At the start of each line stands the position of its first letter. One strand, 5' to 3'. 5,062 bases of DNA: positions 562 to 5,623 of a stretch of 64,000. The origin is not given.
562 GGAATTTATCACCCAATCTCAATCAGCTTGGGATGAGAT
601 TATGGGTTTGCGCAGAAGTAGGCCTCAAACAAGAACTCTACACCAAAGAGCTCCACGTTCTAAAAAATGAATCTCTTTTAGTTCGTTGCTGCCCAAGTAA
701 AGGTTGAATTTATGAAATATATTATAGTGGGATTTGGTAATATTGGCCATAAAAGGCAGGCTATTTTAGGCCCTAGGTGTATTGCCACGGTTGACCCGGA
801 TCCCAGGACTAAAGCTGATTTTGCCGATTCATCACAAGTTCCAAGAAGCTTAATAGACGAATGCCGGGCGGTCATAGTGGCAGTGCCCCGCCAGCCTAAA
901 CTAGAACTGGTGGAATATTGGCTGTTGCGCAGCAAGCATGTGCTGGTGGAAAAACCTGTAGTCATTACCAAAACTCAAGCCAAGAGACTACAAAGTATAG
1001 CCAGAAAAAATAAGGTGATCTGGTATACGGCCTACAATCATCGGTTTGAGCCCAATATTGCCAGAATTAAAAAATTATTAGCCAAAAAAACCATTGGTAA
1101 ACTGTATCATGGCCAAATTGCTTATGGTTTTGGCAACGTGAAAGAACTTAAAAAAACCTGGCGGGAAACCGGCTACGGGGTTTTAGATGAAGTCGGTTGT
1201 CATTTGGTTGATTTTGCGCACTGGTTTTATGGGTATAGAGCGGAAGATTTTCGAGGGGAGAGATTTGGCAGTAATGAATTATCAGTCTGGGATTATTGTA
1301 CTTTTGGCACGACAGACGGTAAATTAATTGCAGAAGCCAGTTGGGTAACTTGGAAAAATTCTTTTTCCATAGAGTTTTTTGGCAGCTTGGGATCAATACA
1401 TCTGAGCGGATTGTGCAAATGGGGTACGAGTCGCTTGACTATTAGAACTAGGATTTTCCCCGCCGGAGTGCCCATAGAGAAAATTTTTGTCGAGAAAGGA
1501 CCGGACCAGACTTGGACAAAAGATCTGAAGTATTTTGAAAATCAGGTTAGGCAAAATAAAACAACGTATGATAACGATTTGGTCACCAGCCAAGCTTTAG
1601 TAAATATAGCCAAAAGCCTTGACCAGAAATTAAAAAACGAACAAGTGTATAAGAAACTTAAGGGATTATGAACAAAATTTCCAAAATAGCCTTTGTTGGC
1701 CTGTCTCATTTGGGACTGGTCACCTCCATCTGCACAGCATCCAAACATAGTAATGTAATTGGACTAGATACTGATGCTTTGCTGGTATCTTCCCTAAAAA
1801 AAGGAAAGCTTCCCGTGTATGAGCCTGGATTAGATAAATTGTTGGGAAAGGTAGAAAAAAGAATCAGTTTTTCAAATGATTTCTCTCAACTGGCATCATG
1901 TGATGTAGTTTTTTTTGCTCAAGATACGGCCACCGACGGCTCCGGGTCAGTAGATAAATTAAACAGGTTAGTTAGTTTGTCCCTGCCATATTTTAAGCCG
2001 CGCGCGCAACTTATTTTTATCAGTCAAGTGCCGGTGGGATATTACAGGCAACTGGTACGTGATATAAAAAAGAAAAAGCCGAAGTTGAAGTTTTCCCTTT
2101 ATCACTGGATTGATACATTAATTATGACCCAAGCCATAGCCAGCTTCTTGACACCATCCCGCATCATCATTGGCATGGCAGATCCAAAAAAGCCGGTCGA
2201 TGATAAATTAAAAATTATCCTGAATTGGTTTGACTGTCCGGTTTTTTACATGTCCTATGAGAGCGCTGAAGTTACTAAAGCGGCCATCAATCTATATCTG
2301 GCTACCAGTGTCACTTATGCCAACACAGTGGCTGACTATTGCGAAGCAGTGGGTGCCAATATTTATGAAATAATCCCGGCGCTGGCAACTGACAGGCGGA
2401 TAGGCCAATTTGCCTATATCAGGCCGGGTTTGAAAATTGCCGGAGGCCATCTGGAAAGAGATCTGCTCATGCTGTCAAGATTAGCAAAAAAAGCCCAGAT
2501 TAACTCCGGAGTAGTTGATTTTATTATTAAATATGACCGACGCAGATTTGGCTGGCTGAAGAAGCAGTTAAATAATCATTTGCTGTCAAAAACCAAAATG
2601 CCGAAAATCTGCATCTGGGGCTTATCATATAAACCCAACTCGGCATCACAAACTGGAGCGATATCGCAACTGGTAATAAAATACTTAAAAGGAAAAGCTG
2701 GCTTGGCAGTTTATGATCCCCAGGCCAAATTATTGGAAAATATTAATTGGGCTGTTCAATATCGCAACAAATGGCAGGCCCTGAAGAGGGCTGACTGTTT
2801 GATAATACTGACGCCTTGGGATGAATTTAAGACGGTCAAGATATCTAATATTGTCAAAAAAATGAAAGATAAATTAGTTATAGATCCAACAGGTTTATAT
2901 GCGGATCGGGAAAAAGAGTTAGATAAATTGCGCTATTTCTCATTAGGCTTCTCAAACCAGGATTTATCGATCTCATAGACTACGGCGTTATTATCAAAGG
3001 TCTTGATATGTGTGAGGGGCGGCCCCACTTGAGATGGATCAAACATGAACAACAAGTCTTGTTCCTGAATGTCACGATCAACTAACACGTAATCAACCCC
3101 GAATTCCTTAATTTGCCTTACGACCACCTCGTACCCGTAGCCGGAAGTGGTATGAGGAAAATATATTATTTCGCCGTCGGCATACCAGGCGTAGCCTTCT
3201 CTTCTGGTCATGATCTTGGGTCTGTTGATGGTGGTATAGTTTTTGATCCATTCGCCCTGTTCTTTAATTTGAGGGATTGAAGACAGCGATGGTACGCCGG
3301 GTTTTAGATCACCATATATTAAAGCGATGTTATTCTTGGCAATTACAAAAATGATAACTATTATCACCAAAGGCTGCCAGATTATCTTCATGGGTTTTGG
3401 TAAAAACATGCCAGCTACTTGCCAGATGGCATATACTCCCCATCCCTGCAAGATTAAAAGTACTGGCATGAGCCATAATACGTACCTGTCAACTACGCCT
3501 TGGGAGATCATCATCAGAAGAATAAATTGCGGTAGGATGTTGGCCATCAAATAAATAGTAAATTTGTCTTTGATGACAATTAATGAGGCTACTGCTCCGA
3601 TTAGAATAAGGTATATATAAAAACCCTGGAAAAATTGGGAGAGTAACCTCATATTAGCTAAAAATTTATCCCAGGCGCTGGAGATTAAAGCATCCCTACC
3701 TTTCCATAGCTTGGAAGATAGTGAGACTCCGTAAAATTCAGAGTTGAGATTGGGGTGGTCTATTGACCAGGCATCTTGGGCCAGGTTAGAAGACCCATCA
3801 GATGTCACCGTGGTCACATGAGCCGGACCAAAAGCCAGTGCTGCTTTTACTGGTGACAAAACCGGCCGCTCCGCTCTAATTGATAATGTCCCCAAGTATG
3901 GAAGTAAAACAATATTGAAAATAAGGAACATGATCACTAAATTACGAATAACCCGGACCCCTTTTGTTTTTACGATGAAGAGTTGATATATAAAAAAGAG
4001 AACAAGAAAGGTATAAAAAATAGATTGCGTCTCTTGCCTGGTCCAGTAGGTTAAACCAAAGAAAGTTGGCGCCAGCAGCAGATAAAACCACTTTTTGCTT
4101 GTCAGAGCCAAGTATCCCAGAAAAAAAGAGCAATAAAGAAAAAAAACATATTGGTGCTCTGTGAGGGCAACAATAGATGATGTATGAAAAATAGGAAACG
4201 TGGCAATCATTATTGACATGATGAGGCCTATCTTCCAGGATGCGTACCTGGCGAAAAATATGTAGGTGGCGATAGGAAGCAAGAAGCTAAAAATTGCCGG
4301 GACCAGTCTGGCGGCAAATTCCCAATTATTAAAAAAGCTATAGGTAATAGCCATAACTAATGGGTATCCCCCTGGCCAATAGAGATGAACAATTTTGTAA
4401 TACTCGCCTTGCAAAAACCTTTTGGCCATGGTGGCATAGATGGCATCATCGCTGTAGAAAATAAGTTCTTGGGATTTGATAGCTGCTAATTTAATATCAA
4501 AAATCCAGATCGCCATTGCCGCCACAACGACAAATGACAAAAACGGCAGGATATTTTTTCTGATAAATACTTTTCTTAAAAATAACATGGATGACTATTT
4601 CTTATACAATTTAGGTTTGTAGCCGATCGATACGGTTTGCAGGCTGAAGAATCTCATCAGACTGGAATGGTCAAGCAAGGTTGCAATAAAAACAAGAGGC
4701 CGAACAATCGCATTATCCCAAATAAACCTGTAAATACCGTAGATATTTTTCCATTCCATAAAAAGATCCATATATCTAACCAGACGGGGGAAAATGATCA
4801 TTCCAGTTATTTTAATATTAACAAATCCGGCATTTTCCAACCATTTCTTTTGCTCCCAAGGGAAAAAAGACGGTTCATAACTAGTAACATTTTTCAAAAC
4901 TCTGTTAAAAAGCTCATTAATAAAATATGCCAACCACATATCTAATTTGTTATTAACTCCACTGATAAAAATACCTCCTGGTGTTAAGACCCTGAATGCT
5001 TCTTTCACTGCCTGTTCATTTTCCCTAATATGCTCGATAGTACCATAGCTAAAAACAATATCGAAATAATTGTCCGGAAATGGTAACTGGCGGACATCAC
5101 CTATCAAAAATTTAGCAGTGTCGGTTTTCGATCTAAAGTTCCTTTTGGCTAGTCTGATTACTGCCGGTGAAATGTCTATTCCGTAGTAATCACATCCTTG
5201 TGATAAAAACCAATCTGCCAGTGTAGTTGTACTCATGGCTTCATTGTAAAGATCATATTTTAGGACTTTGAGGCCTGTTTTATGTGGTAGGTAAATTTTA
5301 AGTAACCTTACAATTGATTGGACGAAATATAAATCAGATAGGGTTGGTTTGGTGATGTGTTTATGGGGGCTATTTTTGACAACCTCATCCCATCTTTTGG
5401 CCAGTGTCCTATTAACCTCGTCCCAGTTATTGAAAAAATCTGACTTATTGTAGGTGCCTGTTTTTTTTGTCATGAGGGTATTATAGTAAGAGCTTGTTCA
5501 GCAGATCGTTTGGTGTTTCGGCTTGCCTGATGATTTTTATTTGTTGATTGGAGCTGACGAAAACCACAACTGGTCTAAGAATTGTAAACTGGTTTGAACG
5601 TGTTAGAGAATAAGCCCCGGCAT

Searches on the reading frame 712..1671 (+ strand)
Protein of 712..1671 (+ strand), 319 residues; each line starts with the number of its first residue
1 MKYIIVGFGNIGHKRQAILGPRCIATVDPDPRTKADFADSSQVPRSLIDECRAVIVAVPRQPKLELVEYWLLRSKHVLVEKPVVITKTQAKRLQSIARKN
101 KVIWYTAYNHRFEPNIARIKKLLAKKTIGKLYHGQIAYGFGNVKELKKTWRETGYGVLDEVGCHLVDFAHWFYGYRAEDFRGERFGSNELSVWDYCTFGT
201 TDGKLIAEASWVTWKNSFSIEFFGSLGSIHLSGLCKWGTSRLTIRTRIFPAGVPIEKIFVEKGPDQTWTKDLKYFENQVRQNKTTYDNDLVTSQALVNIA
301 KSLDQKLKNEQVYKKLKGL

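Call 5: search_protein_families(library=pfam, proteins=[window:712-1671:+], max_evalue=0.01)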
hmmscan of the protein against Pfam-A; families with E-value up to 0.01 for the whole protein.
window:712-1671:+ (319 aa): 2 families
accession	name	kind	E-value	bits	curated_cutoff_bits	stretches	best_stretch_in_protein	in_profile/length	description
PF01408.29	GFO_IDH_MocA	-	1.3e-13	52.1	24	1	2-105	2-117/120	Oxidoreductase family, NAD-binding Rossmann fold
PF22725.1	GFO_IDH_MocA_C3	-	6.9e-11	42.7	27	1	117-229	2-123/124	GFO/IDH/MocA C-terminal domain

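Call 6: search_protein_families(library=ncbifam, proteins=[window:712-1671:+], max_evalue=0.01)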
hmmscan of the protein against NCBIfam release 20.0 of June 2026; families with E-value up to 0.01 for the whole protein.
window:712-1671:+ (319 aa): 8 families
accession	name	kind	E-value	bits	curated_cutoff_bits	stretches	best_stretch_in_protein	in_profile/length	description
NF008607.0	PRK11579.1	subfamily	3.1e-12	46.2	330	1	43-174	55-190/346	oxidoreductase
TIGR04380.1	myo_inos_iolG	equivalog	3.3e-11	42.7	355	1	5-137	6-151/330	inositol 2-dehydrogenase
NF052479.1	LevoglcsnDh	equivalog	4.2e-11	42.1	650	1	34-174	55-203/386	levoglucosan dehydrogenase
NF040723.1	UDP-GlcNAcDh_Arch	equivalog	5.6e-10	39.2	450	1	49-181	59-185/302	UDP-N-acetylglucosamine 3-dehydrogenase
NF041392.1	XylDh_Gfo6_Halo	equivalog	1.1e-08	34.3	350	1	49-135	81-169/350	D-xylose 1-dehydrogenase Gfo6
NF007574.0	PRK10206.1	equivalog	5.6e-05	22.4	352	1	51-132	66-147/345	oxidoreductase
NF058563.1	BT_2159_fam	equivalog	0.0077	15.3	650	0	57-195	69-200/350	disaccharide 3-dehydrogenase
NF058561.1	BT_2158_fam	equivalog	0.0082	14.8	750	0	37-131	83-177/487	glycoside 3-dehydrogenase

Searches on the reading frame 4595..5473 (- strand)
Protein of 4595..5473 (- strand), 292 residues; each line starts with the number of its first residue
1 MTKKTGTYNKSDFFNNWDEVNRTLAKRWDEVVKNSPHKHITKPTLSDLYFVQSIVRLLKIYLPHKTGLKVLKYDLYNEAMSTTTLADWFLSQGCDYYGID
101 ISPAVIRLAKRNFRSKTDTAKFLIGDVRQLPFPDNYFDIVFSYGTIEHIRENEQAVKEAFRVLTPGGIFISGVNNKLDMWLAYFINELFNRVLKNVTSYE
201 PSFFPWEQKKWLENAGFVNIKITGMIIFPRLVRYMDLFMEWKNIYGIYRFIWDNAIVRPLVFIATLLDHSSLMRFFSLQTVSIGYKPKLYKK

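Call 5: search_protein_families(library=pfam, proteins=[window:4595-5473:-], max_evalue=0.01)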
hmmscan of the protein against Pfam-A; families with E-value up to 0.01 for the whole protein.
window:4595-5473:- (292 aa): 6 families
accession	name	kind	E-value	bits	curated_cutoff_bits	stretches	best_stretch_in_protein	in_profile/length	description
PF08241.18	Methyltransf_11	-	1.4e-22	80.5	21.2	1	85-170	10-94/95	Methyltransferase domain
PF13649.12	Methyltransf_25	-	3.1e-18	66.7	27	1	83-167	9-97/97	Methyltransferase domain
PF13847.12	Methyltransf_31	-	6.8e-17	61.9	27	1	91-175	26-113/145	Methyltransferase domain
PF08242.18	Methyltransf_12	-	9.4e-13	49.2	30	1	84-169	9-98/98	Methyltransferase domain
PF01209.24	Ubie_methyltran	-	1.4e-08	34.8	20.1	1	95-171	74-151/233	ubiE/COQ5 methyltransferase family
PF13489.12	Methyltransf_23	-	4.3e-08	33.5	27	1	85-220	36-162/164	Methyltransferase domain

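Call 6: search_protein_families(library=ncbifam, proteins=[window:4595-5473:-], max_evalue=0.01)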
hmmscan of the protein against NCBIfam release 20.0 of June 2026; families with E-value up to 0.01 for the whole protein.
window:4595-5473:- (292 aa): 27 families (the best 25 are shown)
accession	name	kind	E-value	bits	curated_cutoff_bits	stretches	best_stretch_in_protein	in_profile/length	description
NF040539.1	AST_met_ArsM_2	exception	2e-13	50.8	240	1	91-225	79-213/262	putative arsinothricin biosynthesis methyltransferase ArsM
NF008823.0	PRK11873.1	subfamily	4.8e-13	49.2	263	1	96-173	105-184/272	arsenite methyltransferase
NF041537.1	ArsM_AhpD_UU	exception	1.1e-12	47.4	510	1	92-170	100-179/345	arsenite methyltransferase/AhpD domain selenoprotein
NF047649.1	MTase_UXPK_star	exception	1.2e-12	47.4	460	1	86-170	95-180/283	methyltransferase/UXPK-star double selenoprotein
TIGR01934.1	MenG_MenH_UbiE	subfamily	2e-12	46.9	158.35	1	94-196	63-167/223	ubiquinone/menaquinone biosynthesis methyltransferase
NF041536.1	ArsM_DUF2284_UU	exception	1.4e-11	43.4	575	1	84-170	92-179/459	arsenite methyltransferase/DUF2284 domain selenoprotein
NF001244.0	PRK00216.1-5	equivalog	2.7e-11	43.2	216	1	95-170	75-153/236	bifunctional demethylmenaquinone methyltransferase/2-methoxy-6-polyprenyl-1,4-benzoquinol methylase UbiE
TIGR01983.1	UbiG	equivalog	5.4e-11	42.2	102.95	1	91-228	69-211/228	bifunctional 2-polyprenyl-6-hydroxyphenol methylase/3-demethylubiquinol 3-O-methyltransferase UbiG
NF045667.1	MTase_DVU1556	equivalog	9.6e-10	38.3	155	1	91-170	42-118/213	DVU_1556 family methyltransferase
NF045823.1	PthPhpthDimycoMt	equivalog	6.3e-09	35.4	300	1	95-171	92-166/256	phthiotriol/phenolphthiotriol dimycocerosates methyltransferase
NF001241.0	PRK00216.1-2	equivalog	1.4e-08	34.7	327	1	65-170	50-146/231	demethylmenaquinone methyltransferase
TIGR02072.1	BioC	equivalog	2.7e-08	33.9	184.95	1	95-171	60-132/244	malonyl-ACP O-methyltransferase BioC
NF045825.1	FAmtase_mtf2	equivalog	4.8e-08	32.5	400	1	95-171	84-158/248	fatty-acid O-methyltransferase Mtf2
NF001240.0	PRK00216.1-1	equivalog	5.8e-08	32.1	378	1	99-169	94-166/251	bifunctional demethylmenaquinone methyltransferase/2-methoxy-6-polyprenyl-1,4-benzoquinol methylase UbiE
NF007610.0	PRK10258.1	equivalog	6.8e-08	32.1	342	1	90-168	61-135/251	malonyl-ACP O-methyltransferase BioC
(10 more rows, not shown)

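Call 24: search_solved_structures(query=window:4595-5470:-, max_evalue=1)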
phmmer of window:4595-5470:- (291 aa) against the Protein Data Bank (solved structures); distinct sequences matched with E-value up to 1: 67 (the best 60 are shown).
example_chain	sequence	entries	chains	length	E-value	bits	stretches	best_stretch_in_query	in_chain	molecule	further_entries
2p8j_A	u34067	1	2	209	6.2e-12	48.7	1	87-168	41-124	S-adenosylmethionine-dependent methyltransferase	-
1ve3_A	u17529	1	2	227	4.8e-10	42.5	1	91-170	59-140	hypothetical protein PH0226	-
6uak_A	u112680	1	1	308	4.6e-09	39.3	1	95-170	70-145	SAM dependent methyltransferase LahSB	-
3mgg_A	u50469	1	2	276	1.3e-08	37.8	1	92-168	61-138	Methyltransferase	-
2gs9_A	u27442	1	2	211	3.5e-08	36.4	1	97-183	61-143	Hypothetical protein TT1324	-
6f5z_A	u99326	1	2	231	2e-07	33.9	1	96-173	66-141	24-sterol C-methyltransferase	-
4ine_A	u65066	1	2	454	2.1e-07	33.9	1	92-169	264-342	Protein PMT-2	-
4krh_A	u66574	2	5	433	8e-07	31.9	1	56-169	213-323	Phosphoethanolamine N-methyltransferase 2 | Phospholethanolamine N-methyltransferase 2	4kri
6uv6_A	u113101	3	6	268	1.1e-06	31.4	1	92-168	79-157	D-glucose O-methyltransferase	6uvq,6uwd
5wp5_A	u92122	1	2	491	1.9e-06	30.7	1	86-167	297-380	Phosphomethylethanolamine N-methyltransferase 2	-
5wp4_A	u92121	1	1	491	3.1e-06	30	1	86-168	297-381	Phosphoethanolamine N-methyltransferase 1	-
1xxl_A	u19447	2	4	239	5.1e-06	29.3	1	95-206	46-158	YcgJ protein | ycgJ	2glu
4pne_A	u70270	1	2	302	1.1e-05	28.2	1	97-168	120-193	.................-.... protein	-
1wzn_A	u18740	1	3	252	1.2e-05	28.1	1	90-170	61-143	SAM-dependent methyltransferase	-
1vlm_A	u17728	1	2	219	1.2e-05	28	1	122-223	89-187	SAM-dependent methyltransferase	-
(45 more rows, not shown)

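Call 49: find_homologous_proteins(query=window:4595-5470:-, max_evalue=1e-8)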
Query window:4595-5470:- (291 aa): 40 proteins with E <= 1e-8 among 441 candidates.
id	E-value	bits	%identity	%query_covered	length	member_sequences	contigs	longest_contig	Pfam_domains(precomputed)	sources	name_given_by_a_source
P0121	7.3e-125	434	62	99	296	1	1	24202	PF13847.13,PF13489.13,PF13649.13,PF01209.25,PF08241.19,PF08242.19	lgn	-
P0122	5.2e-123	428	60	98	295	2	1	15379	PF13847.13,PF13489.13,PF13649.13,PF01209.25,PF08241.19,PF08242.19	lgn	-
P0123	1.2e-122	427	62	99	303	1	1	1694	PF13847.13,PF13489.13,PF13649.13,PF01209.25,PF08241.19,PF08242.19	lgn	-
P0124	9.8e-122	424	60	99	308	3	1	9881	PF13847.13,PF13489.13,PF13649.13,PF01209.25,PF08241.19,PF08242.19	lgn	-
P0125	2.2e-121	423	61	98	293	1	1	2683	PF13847.13,PF13489.13,PF13649.13,PF01209.25,PF08241.19,PF08242.19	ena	-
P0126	5.0e-121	422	60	98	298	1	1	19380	PF13847.13,PF13489.13,PF13649.13,PF01209.25,PF08241.19,PF08242.19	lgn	-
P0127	1.3e-120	420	60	97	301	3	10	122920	PF13847.13,PF13489.13,PF13649.13,PF01209.25,PF08241.19,PF08242.19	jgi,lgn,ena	-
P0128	1.6e-120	420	61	97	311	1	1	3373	PF13847.13,PF13489.13,PF13649.13,PF01209.25,PF08241.19,PF08242.19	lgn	-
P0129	2.1e-120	420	62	99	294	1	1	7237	PF13847.13,PF13489.13,PF13649.13,PF01209.25,PF08241.19,PF08242.19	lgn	-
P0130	9.4e-120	418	61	97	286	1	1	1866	PF13847.13,PF13489.13,PF13649.13,PF01209.25,PF08241.19,PF08242.19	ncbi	-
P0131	2.7e-119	416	59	100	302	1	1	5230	PF13847.13,PF13489.13,PF13649.13,PF01209.25,PF08241.19,PF08242.19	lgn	-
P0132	3.1e-119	416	61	98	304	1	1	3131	PF13847.13,PF13489.13,PF13649.13,PF01209.25,PF08241.19,PF08242.19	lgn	-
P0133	3.0e-118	413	59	97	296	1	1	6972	PF13847.13,PF13489.13,PF13649.13,PF01209.25,PF08241.19,PF08242.19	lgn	-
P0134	5.9e-118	412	59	96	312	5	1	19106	PF13847.13,PF13489.13,PF13649.13,PF01209.25,PF08241.19,PF08242.19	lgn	-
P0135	7.5e-118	411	60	97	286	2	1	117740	PF13847.13,PF13489.13,PF13649.13,PF01209.25,PF08241.19,PF08242.19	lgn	-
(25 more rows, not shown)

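Call 70: predict_structure(alignment_id=A3)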
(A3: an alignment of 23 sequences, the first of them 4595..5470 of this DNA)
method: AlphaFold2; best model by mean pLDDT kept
length: 291 residues; sequences in the alignment: 23
mean_pLDDT: 81.4   pTM: 0.82
mean pLDDT of the five models: 81.4, 80.3, 78.6, 77.6, 74.1
residues with pLDDT >= 90: 101; 70-90: 129; 50-70: 56; < 50: 5
segments of 3 or more residues with pLDDT < 50: none
pLDDT, mean of each block of 10 residues (from residue 1): 56 76 83 78 87 85 89 85 85 93 92 93 91 94 62 90 93 64 62 54 67 92 78 87 90 94 85 75 83 36
secondary structure, 60 per line:
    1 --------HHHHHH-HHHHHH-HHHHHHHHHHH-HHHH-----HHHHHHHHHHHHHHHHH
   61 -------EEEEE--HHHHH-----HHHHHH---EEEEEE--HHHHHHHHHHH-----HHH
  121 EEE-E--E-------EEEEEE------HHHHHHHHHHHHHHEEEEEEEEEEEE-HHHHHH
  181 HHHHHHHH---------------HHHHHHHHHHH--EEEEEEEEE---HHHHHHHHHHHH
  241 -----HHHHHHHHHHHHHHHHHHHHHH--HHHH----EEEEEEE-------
elements in order: H9-14 H16-21 H23-33 H35-38 H44-60 E68-72 H75-79 H85-90 E94-99 H102-112 E121-123 E136-141 H148-161 E162-173 H175-188 H204-214 E217-225 H229-240 H246-267 H270-273 E278-284

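Call 73: fold_search(model_id=the predicted structure, library=pdb)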
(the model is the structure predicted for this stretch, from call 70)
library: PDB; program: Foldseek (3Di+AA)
matches with E <= 10: 1903; with E <= 0.001: 1093
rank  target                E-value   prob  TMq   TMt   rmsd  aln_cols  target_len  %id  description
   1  5wp5_B                2.7e-12  1.00  0.52  0.35  10.8       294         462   19  Arabidopsis thaliana phosphoethanolamine N-methyltransferase 2 (AtPMT2) in complex with SAH (released 2017-11-15)
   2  4kri_A                4.6e-12  1.00  0.52  0.37   8.0       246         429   20  Haemonchus contortus Phospholethanolamine N-methyltransferase 2 in complex with phosphomonomethylethanolamine and S-ad (released 2013-09-25)
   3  5gm1_C                5.4e-12  1.00  0.51  0.52   8.4       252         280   17  Crystal structure of methyltransferase TleD complexed with SAH (released 2016-09-28)
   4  3mgg_A                6.9e-12  1.00  0.48  0.56  10.2       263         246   19  Crystal Structure of Methyl Transferase from Methanosarcina mazei (released 2010-04-21)
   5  4ine_A                7.3e-12  1.00  0.51  0.36   7.9       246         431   19  Crystal structure of N-methyl transferase (PMT-2) from Caenorhabditis elegant complexed with S-adenosyl homocysteine a (released 2014-01-15)
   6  4kri_B                1.1e-11  1.00  0.52  0.37   8.1       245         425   20  Haemonchus contortus Phospholethanolamine N-methyltransferase 2 in complex with phosphomonomethylethanolamine and S-ad (released 2013-09-25)
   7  3mgg_B                1.1e-11  1.00  0.48  0.55   9.8       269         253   18  Crystal Structure of Methyl Transferase from Methanosarcina mazei (released 2010-04-21)
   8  5wp5_A                1.1e-11  1.00  0.50  0.34  10.9       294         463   19  Arabidopsis thaliana phosphoethanolamine N-methyltransferase 2 (AtPMT2) in complex with SAH (released 2017-11-15)
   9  4krh_A                1.2e-11  1.00  0.52  0.37   8.1       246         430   20  SeMet Haemonchus contortus Phosphoethanolamine N-methyltransferase 2 in complex with S-adenosyl-L-methionine (released 2013-09-25)
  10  5gm2_L                1.2e-11  1.00  0.50  0.55   8.8       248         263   17  Crystal structure of methyltransferase TleD complexed with SAH and teleocidin A1 (released 2016-09-28)
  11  5gm1_A                1.6e-11  1.00  0.50  0.52   8.9       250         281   18  Crystal structure of methyltransferase TleD complexed with SAH (released 2016-09-28)
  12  4kri_C                1.7e-11  1.00  0.51  0.36   8.1       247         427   19  Haemonchus contortus Phospholethanolamine N-methyltransferase 2 in complex with phosphomonomethylethanolamine and S-ad (released 2013-09-25)
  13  5gm2_B                2.3e-11  1.00  0.51  0.52   8.6       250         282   18  Crystal structure of methyltransferase TleD complexed with SAH and teleocidin A1 (released 2016-09-28)
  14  4ine_B                2.3e-11  1.00  0.51  0.36   7.6       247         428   19  Crystal structure of N-methyl transferase (PMT-2) from Caenorhabditis elegant complexed with S-adenosyl homocysteine a (released 2014-01-15)
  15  4iv0_A                2.6e-11  1.00  0.50  0.55   6.9       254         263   18  Crystal structure of N-methyl transferase from Plasmodium vivax complexed with S-adenosyl methionine and phosphate (released 2014-02-19)
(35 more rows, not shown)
